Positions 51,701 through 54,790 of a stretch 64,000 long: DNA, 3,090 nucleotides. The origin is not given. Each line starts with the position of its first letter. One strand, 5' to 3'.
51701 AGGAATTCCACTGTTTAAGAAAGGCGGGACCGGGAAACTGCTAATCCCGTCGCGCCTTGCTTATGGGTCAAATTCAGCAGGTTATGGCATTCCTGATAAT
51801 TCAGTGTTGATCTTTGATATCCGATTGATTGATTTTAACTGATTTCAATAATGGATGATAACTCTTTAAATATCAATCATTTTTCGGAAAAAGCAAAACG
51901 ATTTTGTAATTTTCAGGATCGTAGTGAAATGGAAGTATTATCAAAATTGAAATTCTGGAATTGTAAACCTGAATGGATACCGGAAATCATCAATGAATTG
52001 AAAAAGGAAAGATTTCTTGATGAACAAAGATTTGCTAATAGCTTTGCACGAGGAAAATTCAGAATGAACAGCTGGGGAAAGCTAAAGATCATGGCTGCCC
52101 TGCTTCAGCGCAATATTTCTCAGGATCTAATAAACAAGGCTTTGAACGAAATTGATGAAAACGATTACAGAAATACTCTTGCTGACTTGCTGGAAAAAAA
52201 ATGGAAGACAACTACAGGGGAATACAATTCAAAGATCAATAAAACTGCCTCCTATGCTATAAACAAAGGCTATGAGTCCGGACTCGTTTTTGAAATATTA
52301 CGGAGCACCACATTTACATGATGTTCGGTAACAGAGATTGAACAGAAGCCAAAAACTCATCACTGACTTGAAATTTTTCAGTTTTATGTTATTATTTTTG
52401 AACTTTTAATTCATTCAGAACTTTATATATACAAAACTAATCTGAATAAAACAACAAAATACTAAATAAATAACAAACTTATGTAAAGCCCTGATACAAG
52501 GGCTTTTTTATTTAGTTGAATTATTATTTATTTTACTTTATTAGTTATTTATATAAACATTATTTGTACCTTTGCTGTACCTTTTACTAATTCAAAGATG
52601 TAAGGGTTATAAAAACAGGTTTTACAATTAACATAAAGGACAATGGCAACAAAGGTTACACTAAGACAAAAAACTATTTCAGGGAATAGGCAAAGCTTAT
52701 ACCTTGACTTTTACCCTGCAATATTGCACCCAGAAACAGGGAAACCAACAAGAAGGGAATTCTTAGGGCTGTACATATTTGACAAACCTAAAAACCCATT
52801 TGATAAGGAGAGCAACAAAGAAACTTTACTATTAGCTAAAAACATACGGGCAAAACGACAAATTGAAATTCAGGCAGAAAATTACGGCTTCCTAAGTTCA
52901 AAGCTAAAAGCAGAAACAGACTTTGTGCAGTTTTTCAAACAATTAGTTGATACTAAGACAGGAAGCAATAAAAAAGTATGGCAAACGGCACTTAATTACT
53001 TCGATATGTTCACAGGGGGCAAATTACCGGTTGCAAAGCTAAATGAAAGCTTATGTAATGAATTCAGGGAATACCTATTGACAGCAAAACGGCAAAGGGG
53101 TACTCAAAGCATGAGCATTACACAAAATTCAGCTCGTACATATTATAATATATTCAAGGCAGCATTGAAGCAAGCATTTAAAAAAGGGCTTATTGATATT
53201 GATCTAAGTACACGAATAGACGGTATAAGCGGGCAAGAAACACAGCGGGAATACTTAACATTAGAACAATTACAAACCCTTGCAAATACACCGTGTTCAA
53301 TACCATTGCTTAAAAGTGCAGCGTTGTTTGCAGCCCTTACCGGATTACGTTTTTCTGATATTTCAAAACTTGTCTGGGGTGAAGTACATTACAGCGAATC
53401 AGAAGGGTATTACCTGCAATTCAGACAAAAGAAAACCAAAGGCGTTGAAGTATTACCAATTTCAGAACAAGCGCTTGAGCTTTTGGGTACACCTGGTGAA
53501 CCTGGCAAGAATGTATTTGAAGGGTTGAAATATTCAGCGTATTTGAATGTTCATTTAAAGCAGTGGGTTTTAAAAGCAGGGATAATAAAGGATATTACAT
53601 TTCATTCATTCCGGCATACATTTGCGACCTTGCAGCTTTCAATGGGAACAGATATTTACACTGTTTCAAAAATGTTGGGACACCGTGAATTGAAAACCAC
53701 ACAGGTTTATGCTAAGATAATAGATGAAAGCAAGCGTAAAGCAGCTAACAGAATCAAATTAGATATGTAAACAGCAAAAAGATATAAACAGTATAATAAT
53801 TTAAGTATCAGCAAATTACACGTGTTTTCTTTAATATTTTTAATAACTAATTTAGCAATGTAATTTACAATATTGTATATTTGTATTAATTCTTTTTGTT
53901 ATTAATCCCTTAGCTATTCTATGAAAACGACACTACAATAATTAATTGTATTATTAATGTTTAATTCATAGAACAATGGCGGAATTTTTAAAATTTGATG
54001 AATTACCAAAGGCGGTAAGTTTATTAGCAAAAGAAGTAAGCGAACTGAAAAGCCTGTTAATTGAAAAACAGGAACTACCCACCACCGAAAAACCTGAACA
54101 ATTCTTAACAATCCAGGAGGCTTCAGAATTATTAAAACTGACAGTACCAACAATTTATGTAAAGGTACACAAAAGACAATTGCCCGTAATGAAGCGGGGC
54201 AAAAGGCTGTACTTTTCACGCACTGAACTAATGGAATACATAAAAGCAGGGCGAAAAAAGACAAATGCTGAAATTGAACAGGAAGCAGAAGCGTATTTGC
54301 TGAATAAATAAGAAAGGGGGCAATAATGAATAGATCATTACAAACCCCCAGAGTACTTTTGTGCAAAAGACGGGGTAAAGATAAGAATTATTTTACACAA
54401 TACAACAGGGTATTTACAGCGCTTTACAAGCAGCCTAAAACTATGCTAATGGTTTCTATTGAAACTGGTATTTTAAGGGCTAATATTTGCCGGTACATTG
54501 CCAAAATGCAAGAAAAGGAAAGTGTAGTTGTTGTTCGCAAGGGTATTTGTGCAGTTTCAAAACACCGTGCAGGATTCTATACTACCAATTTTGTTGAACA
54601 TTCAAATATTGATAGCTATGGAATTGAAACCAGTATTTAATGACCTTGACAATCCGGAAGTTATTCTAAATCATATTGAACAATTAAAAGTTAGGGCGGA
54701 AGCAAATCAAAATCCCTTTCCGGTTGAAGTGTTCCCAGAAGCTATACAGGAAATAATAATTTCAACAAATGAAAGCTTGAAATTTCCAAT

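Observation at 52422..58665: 6.2-kb integrated island with a replication module and iteron origin but no capsid, conjugation or relaxase genes: phage-satellite-like or minimal NBU-like element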

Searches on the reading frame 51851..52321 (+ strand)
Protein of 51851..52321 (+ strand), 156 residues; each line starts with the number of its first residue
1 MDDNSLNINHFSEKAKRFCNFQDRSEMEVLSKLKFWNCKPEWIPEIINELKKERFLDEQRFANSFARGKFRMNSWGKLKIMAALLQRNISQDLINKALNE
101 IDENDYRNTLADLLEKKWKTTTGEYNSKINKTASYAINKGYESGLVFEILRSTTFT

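Call 4: search_protein_families(library=pfam, proteins=[window:51851-52321:+], max_evalue=0.1)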
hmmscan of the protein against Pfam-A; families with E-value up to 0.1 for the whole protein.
window:51851-52321:+ (156 aa): 4 families
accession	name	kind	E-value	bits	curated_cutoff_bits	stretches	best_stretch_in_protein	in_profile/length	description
PF02631.22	RecX_HTH2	-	1.6e-13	51.1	26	1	57-98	1-42/42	RecX, second three-helix domain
PF21981.2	RecX_HTH3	-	5.9e-08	33.2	26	1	108-150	5-48/48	RecX, third three-helix domain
PF21982.2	RecX_HTH1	-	0.00079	19.8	26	1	13-50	3-40/40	RecX, first three-helix domain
PF22022.2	Phage_int_M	-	0.036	14.7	27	1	79-143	22-86/96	Phage integrase central domain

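Call 13: find_encoding_contigs(protein=window:51851-52321:+, flank=10000, max_places=10)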
Protein window:51851-52321:+ (156 aa): 20 contigs read that carry it; 10 places shown.
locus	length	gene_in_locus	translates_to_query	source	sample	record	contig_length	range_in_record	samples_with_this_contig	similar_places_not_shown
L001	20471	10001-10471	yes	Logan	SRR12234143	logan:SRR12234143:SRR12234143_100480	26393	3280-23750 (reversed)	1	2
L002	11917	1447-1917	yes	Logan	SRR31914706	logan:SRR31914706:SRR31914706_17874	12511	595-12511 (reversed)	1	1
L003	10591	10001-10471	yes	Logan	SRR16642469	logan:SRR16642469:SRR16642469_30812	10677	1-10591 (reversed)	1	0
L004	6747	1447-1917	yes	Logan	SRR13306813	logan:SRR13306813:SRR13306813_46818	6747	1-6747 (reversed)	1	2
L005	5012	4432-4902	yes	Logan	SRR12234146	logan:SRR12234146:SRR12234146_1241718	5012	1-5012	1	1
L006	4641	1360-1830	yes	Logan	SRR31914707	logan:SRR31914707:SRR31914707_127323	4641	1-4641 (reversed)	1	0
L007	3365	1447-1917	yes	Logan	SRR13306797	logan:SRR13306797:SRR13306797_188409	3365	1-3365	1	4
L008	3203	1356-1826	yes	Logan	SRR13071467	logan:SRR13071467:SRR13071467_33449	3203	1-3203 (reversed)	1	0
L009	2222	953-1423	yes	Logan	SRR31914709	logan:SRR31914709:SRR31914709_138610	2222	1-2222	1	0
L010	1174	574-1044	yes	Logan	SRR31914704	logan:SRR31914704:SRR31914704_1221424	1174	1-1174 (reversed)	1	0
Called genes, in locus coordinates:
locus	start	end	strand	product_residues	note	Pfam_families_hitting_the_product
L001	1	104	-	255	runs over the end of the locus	PF00398:RrnaAD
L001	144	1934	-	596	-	PF07719:TPR_2 (faint), PF10602:RPN7 (faint), PF13174:TPR_6 (faint), PF13176:TPR_7 (faint), PF13181:TPR_8 (faint), PF13424:TPR_12 (faint), PF13428:TPR_14 (faint), PF13432:TPR_16 (faint), +2 more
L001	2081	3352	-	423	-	PF02403:Seryl_tRNA_N, PF00587:tRNA-synt_2b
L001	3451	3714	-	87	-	PF01016:Ribosomal_L27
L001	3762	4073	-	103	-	PF00829:Ribosomal_L21p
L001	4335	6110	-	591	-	PF00246:Peptidase_M14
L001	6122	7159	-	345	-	PF01008:IF-2B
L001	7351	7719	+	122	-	PF19762:DUF6249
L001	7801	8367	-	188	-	PF02834:LigT_PEase, PF13563:2_5_RNA_ligase2, PF02834:LigT_PEase (weak)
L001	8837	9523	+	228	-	PF02146:SIR2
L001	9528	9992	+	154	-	PF00254:FKBP_C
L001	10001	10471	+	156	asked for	PF02631:RecX_HTH2, PF21981:RecX_HTH3 (faint)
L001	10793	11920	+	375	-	PF17293:Arm-DNA-bind_5 (weak), PF13102:Phage_int_SAM_5, PF00589:Phage_integrase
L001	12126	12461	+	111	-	PF12728:HTH_17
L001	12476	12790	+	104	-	-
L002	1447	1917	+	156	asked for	PF02631:RecX_HTH2, PF21981:RecX_HTH3 (faint)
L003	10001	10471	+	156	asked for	PF02631:RecX_HTH2, PF21981:RecX_HTH3 (faint)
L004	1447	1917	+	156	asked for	PF02631:RecX_HTH2, PF21981:RecX_HTH3 (faint)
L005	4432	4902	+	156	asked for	PF02631:RecX_HTH2, PF21981:RecX_HTH3 (faint)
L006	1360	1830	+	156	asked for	PF02631:RecX_HTH2, PF21981:RecX_HTH3 (faint)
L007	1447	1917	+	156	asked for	PF02631:RecX_HTH2, PF21981:RecX_HTH3 (faint)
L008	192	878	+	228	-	PF02146:SIR2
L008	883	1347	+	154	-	PF00254:FKBP_C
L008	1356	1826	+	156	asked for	PF02631:RecX_HTH2, PF21981:RecX_HTH3 (faint)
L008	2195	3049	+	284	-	PF03462:PCRF, PF00472:RF-1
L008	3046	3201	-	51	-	?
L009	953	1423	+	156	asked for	PF02631:RecX_HTH2, PF21981:RecX_HTH3 (faint)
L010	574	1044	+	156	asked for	PF02631:RecX_HTH2, PF21981:RecX_HTH3 (faint)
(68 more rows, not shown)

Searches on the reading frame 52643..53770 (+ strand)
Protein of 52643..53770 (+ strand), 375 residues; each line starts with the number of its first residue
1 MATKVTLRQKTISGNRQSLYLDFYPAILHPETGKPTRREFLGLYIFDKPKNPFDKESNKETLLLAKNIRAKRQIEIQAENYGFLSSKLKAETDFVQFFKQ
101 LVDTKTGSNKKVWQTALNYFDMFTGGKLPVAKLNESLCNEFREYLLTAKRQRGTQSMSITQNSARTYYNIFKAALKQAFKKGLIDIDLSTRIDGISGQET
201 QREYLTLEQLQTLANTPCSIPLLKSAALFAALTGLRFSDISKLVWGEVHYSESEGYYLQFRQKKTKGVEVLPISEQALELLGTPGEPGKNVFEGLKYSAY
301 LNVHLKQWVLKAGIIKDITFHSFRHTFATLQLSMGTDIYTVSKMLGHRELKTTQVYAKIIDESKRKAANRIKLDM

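Call 4: search_protein_families(library=pfam, proteins=[window:52643-53770:+], max_evalue=0.1)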
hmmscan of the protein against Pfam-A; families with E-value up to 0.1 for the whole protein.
window:52643-53770:+ (375 aa): 4 families
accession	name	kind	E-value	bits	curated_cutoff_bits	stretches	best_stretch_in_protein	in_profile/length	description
PF00589.27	Phage_integrase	-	1.9e-20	73.8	27.1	1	204-359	2-168/172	Phage integrase family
PF13102.12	Phage_int_SAM_5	-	3.1e-18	66.4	22.3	1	93-188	1-92/98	Phage integrase SAM-like domain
PF17293.8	Arm-DNA-bind_5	-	4e-08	34.1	22.6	1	5-80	1-79/87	Arm DNA-binding domain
PF08514.17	STAG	-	0.046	14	25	0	317-370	55-105/114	STAG domain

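Call 5: search_protein_families(library=phrogs, proteins=[window:52643-53770:+], max_evalue=0.1)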
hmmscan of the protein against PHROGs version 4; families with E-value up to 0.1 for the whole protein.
window:52643-53770:+ (375 aa): 11 families
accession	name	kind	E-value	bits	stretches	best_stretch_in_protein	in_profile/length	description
phrog_1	-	integration and excision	1.1e-44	154.8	1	92-371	165-447/611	integrase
phrog_216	-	integration and excision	3e-32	112.9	1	160-372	15-237/301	integrase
phrog_7685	-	integration and excision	1.4e-12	48.7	1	310-372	171-236/240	integrase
phrog_7269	-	integration and excision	1.6e-05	25.8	1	312-372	22-82/89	integrase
phrog_35951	-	unknown function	0.00097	20.6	1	309-363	12-66/97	-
phrog_23271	-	unknown function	0.0049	17.8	1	318-362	9-53/67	-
phrog_34557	-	integration and excision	0.01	16.6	1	317-363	124-170/183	integrase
phrog_25190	-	integration and excision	0.011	17.1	1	311-364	41-94/109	integrase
phrog_7244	-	integration and excision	0.014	15.7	1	198-272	172-242/263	integrase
phrog_9113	-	unknown function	0.081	14.2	0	164-205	41-80/82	-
phrog_13470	-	DNA, RNA and nucleotide metabolism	0.086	14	0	240-311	51-123/152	HNH endonuclease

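Call 53: search_protein_families(library=ncbifam, proteins=[window:52643-53770:+], max_evalue=0.01)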
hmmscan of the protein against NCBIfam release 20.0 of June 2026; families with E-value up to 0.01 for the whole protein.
window:52643-53770:+ (375 aa): 10 families
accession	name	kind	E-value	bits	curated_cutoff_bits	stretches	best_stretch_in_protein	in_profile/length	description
NF040815.2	recomb_XerA_Arch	equivalog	2.5e-20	73.1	220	1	132-365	37-260/263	site-specific tyrosine recombinase/integron integrase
TIGR02224.1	recomb_XerC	equivalog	6.5e-19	68.4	335.15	1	113-365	21-283/295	tyrosine recombinase XerC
TIGR02225.1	recomb_XerD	equivalog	5e-18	65.4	329.6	1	304-363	219-278/290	site-specific tyrosine recombinase XerD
TIGR02249.1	integrase_gron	subfamily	4.5e-17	62.4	265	1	301-364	242-305/315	integron integrase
NF001399.0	PRK00283.1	subfamily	3.5e-15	56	279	1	304-367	227-291/300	tyrosine recombinase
NF011946.0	PRK15417.1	equivalog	3.1e-10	39.7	435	1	301-362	257-318/337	integron integrase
NF002331.0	PRK01287.1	subfamily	3.8e-10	39.3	371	1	307-359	259-312/365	site-specific tyrosine recombinase XerC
NF003462.0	PRK05084.1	equivalog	7.7e-10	38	267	1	317-371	302-356/360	tyrosine recombinase XerS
NF002685.0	PRK02436.1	equivalog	1.5e-05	24.9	178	1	223-356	114-243/245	site-specific tyrosine recombinase XerD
NF041502.1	integrase_1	equivalog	0.002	16.9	350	1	318-366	319-367/484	site-specific integrase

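Call 54: search_protein_families(library=padloc, proteins=[window:52643-53770:+], max_evalue=0.01)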
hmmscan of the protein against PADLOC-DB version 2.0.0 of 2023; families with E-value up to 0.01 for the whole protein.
window:52643-53770:+ (375 aa): 0 families

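Call 118: find_encoding_contigs(protein=window:52643-53770:+, flank=2500, max_places=10)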
Protein window:52643-53770:+ (375 aa): 22 contigs read that carry it; 10 places shown.
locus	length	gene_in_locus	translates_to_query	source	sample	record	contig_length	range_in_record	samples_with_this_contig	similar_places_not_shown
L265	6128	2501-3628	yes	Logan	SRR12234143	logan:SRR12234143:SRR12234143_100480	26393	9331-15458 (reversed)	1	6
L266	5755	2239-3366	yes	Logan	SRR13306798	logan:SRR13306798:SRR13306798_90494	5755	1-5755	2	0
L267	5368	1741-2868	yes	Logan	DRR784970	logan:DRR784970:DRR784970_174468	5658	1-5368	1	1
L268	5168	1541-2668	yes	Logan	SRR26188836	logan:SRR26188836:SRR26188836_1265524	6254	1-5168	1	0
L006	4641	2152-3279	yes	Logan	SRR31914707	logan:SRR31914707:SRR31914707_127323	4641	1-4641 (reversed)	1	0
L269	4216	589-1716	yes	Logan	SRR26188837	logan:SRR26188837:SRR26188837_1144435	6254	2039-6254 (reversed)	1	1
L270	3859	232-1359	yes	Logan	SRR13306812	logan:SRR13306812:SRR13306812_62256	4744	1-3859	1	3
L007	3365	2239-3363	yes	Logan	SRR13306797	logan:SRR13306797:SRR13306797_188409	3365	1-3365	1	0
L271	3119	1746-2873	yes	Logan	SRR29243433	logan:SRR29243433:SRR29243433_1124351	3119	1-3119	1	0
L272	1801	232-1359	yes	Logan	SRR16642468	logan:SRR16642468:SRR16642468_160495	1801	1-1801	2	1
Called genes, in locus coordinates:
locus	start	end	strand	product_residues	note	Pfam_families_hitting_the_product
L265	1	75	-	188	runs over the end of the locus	PF02834:LigT_PEase, PF13563:2_5_RNA_ligase2, PF02834:LigT_PEase (weak)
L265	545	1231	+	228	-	PF02146:SIR2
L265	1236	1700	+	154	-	PF00254:FKBP_C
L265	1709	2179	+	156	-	PF02631:RecX_HTH2, PF21981:RecX_HTH3 (faint)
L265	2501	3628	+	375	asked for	PF17293:Arm-DNA-bind_5 (weak), PF13102:Phage_int_SAM_5, PF00589:Phage_integrase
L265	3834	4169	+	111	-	PF12728:HTH_17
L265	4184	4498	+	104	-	-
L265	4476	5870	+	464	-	PF13148:DUF3987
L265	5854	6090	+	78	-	-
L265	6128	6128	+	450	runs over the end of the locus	PF21957:Zn_ribbon_16, PF19898:DUF6371, PF22292:DUF6965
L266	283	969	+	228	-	PF02146:SIR2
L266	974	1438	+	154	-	PF00254:FKBP_C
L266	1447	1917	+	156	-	PF02631:RecX_HTH2, PF21981:RecX_HTH3 (faint)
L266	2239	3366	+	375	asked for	PF17293:Arm-DNA-bind_5 (weak), PF13102:Phage_int_SAM_5, PF00589:Phage_integrase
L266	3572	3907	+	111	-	PF12728:HTH_17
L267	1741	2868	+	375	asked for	PF17293:Arm-DNA-bind_5 (weak), PF13102:Phage_int_SAM_5, PF00589:Phage_integrase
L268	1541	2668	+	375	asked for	PF17293:Arm-DNA-bind_5 (weak), PF13102:Phage_int_SAM_5, PF00589:Phage_integrase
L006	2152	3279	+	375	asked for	PF17293:Arm-DNA-bind_5 (weak), PF13102:Phage_int_SAM_5, PF00589:Phage_integrase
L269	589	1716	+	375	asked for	PF17293:Arm-DNA-bind_5 (weak), PF13102:Phage_int_SAM_5, PF00589:Phage_integrase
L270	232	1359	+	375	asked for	PF17293:Arm-DNA-bind_5 (weak), PF13102:Phage_int_SAM_5, PF00589:Phage_integrase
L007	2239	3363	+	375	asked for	PF17293:Arm-DNA-bind_5 (weak), PF13102:Phage_int_SAM_5, PF00589:Phage_integrase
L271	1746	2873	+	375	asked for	PF17293:Arm-DNA-bind_5 (weak), PF13102:Phage_int_SAM_5, PF00589:Phage_integrase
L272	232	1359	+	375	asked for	PF17293:Arm-DNA-bind_5 (weak), PF13102:Phage_int_SAM_5, PF00589:Phage_integrase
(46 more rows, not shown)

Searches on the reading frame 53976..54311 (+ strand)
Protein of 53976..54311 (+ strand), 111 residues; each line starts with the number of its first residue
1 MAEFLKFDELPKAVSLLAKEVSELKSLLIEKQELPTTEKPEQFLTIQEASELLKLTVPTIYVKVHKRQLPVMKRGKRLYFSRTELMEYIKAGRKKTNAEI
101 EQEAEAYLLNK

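Call 4: search_protein_families(library=pfam, proteins=[window:53976-54311:+], max_evalue=0.1)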
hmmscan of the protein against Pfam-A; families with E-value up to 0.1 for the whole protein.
window:53976-54311:+ (111 aa): 1 family
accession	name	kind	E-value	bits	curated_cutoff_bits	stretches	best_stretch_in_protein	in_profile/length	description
PF12728.13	HTH_17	-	1.9e-13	50.9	27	1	43-92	1-50/51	Helix-turn-helix domain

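Call 5: search_protein_families(library=phrogs, proteins=[window:53976-54311:+], max_evalue=0.1)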
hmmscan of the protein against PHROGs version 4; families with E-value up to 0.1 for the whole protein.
window:53976-54311:+ (111 aa): 12 families
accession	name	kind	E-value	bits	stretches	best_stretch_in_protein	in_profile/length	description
phrog_25262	-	unknown function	3.2e-11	44.2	1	29-109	20-101/106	-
phrog_15534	-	DNA, RNA and nucleotide metabolism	1.2e-08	36.4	1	38-92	38-91/93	HTH DNA binding protein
phrog_6401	-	DNA, RNA and nucleotide metabolism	2.4e-07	31.6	1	43-95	9-62/64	DNA binding protein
phrog_66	-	integration and excision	9.9e-07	29.7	1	30-104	80-155/412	excisionase and transcriptional regulator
phrog_7338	-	unknown function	1.1e-06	29.8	1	36-96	23-84/87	-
phrog_25665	-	integration and excision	2e-05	25.7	1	23-102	11-84/93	excisionase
phrog_1877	-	DNA, RNA and nucleotide metabolism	6.5e-05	23.8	1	39-105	56-122/129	DNA binding protein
phrog_10045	-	DNA, RNA and nucleotide metabolism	0.00016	22.5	1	32-89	10-67/74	HTH DNA binding protein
phrog_668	-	DNA, RNA and nucleotide metabolism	0.00065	20.4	1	34-98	54-119/181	HTH DNA binding protein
phrog_2474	-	transcription regulation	0.0024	18.8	1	31-104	36-111/118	MerR-like transcriptional regulator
phrog_4745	-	DNA, RNA and nucleotide metabolism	0.0054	17.5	1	21-99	9-94/107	DNA binding protein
phrog_2907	-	integration and excision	0.017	16.5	1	41-72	4-35/117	excisionase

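Call 53: search_protein_families(library=ncbifam, proteins=[window:53976-54311:+], max_evalue=0.01)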
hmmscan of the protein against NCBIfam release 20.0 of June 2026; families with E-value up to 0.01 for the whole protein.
window:53976-54311:+ (111 aa): 2 families
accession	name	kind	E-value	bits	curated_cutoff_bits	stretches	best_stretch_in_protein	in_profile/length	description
TIGR01764.1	excise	domain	3.9e-11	43.1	28.8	1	43-91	1-49/49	excisionase family DNA-binding protein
NF047737.1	antiphage_MADS1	equivalog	2.8e-09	37.1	80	1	41-86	1-46/49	methylation-associated defense system helix-turn-helix domain-containing protein MAD1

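Call 54: search_protein_families(library=padloc, proteins=[window:53976-54311:+], max_evalue=0.01)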
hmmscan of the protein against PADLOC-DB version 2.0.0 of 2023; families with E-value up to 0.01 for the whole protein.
window:53976-54311:+ (111 aa): 1 family
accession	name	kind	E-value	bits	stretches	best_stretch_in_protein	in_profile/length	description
PDLC04133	mad1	-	0.0017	16.6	1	41-89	3-51/60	mads_1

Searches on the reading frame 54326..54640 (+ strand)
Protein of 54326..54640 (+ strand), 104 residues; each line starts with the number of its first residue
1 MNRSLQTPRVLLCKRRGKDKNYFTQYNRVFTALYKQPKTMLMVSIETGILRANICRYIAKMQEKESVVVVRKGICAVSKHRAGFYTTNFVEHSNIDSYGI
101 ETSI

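Call 4: search_protein_families(library=pfam, proteins=[window:54326-54640:+], max_evalue=0.1)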
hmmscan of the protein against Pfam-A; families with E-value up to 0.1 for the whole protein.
window:54326-54640:+ (104 aa): 0 families

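Call 5: search_protein_families(library=phrogs, proteins=[window:54326-54640:+], max_evalue=0.1)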
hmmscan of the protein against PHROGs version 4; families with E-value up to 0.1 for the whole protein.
window:54326-54640:+ (104 aa): 1 family
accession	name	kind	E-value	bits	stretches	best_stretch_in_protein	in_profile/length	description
phrog_35085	-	unknown function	0.088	13.8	0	30-64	4-37/65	-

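Call 53: search_protein_families(library=ncbifam, proteins=[window:54326-54640:+], max_evalue=0.01)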
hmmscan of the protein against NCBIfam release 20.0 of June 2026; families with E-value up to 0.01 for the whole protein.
window:54326-54640:+ (104 aa): 0 families

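Call 54: search_protein_families(library=padloc, proteins=[window:54326-54640:+], max_evalue=0.01)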
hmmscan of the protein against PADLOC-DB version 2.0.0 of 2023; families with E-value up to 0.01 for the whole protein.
window:54326-54640:+ (104 aa): 0 families
